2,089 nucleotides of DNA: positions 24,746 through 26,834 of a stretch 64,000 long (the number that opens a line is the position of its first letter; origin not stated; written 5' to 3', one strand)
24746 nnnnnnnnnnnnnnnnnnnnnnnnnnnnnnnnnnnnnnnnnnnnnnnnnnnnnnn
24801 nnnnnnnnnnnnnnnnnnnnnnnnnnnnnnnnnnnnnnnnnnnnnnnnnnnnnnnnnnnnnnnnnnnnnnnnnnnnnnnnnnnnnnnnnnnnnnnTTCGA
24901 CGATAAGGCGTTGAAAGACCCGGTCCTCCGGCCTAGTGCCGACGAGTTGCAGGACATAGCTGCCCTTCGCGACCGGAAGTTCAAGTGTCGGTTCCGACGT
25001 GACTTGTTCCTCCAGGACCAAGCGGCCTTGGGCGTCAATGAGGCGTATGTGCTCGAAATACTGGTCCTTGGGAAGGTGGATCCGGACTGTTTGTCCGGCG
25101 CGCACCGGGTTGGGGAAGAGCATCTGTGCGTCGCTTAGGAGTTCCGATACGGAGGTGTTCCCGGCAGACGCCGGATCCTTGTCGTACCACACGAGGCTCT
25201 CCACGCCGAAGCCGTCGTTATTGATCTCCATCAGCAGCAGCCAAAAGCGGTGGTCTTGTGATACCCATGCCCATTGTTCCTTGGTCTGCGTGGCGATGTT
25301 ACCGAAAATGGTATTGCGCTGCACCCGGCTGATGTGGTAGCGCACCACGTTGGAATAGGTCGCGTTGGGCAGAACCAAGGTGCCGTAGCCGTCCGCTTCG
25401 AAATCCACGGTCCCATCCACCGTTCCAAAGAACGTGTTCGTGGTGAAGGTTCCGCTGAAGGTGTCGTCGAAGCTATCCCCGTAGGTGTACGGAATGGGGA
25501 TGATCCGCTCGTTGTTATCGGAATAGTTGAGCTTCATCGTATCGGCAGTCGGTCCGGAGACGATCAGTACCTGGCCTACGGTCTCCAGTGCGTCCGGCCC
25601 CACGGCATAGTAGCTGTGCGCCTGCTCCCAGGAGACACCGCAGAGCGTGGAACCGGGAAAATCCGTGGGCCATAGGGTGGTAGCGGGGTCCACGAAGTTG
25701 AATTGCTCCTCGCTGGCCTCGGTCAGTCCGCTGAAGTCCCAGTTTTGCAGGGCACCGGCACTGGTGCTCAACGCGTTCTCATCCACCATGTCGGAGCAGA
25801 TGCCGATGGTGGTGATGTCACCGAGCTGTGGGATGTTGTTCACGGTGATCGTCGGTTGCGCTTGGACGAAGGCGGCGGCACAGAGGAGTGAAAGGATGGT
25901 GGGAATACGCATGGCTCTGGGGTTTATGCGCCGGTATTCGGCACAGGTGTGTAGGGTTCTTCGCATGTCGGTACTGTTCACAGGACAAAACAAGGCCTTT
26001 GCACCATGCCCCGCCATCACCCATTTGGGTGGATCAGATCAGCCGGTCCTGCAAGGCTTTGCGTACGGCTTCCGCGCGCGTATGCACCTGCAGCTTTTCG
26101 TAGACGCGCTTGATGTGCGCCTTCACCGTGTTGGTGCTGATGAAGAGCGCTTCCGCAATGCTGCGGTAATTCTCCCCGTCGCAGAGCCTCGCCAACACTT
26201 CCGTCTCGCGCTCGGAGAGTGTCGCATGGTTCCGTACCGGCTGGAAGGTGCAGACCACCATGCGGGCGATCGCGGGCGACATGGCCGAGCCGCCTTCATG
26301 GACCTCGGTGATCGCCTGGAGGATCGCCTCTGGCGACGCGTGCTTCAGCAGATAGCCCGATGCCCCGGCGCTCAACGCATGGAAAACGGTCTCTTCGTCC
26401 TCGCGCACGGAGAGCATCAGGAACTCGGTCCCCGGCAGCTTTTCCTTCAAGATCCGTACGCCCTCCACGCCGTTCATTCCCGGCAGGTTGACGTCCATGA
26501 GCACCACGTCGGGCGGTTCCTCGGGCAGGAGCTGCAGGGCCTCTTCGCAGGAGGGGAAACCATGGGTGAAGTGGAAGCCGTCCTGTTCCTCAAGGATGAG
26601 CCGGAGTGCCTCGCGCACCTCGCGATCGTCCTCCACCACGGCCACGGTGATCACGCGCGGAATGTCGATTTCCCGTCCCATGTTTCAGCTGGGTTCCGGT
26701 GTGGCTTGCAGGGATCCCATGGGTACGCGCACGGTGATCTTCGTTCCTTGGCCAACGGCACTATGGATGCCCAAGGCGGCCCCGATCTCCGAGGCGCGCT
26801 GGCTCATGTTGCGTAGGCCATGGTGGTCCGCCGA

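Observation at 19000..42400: Dense, localized cluster of gene-disrupting lesions (10 or more frameshifts plus one amber) in a 23-kb stretch, against intact genes elsewhere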

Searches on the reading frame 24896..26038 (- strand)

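Call 5: search_protein_families(library=pfam, proteins=[window:24896-26038:-], max_evalue=0.01)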
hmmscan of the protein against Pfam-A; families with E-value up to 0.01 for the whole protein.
window:24896-26038:- (381 aa): 1 family
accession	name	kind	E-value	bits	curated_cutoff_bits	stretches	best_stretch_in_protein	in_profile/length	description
PF18962.6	Por_Secre_tail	-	0.0068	17.1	27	0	307-366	1-63/75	Secretion system C-terminal sorting domain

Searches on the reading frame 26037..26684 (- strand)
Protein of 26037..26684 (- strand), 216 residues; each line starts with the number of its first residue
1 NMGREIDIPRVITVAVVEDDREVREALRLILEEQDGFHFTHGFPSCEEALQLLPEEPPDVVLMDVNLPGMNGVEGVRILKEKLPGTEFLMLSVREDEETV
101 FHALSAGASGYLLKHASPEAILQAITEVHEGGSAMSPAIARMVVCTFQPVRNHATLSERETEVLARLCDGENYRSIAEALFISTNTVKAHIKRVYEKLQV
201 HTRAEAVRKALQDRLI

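Call 7: search_protein_families(library=pfam, proteins=[window:26037-26684:-], max_evalue=0.01)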
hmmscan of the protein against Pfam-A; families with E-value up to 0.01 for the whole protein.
window:26037-26684:- (216 aa): 9 families
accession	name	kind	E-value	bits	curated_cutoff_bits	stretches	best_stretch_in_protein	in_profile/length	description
PF00072.30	Response_reg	-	2.4e-26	92.5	30.2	1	14-125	1-110/111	Response regulator receiver domain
PF00196.25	GerE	-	1.4e-18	66.7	23.5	1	155-210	2-57/57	Bacterial regulatory proteins, luxR family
PF08281.18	Sigma70_r4_2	-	3e-05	24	25.7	1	155-198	10-54/54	Sigma-70, region 4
PF13556.12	HTH_30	-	7.7e-05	22.9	27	1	170-211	12-53/59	PucR C-terminal helix-turn-helix domain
PF13384.12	HTH_23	-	0.00024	21.3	24.6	1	162-193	9-40/50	Homeodomain-like domain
PF04545.22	Sigma70_r4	-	0.00027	20.9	24.1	1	154-199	3-49/50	Sigma-70, region 4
PF13412.12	HTH_24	-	0.0043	17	21.9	1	172-193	19-40/48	Winged helix-turn-helix DNA-binding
PF20803.2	PaaX_M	-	0.0072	16.8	24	0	175-208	37-70/83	PaaX protein central Cas2-like domain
PF13936.12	HTH_38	-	0.0096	16.1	27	0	155-193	6-43/44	Helix-turn-helix domain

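Call 10: find_encoding_contigs(protein=window:26037-26681:-, flank=10000, max_places=10)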
Protein window:26037-26681:- (215 aa): 1 contig read that carries it; 1 place shown.
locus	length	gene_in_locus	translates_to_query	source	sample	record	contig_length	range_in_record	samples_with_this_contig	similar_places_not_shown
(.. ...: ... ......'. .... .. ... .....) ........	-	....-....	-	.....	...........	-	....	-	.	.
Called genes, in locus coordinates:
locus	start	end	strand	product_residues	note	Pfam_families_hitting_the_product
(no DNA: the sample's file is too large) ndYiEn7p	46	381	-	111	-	-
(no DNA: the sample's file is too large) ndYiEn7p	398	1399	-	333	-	-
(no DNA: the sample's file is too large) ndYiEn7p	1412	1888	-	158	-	-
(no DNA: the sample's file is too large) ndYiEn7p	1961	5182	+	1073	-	PF07494:Reg_prop (faint), PF07495:Y_Y_Y, PF02518:HATPase_c (weak)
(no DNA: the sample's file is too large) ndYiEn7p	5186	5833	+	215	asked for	PF00072:Response_reg, PF00196:GerE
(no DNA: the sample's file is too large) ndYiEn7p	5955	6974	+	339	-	-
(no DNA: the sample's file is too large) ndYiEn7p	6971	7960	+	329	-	PF00691:OmpA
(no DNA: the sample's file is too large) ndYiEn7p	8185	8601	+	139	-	?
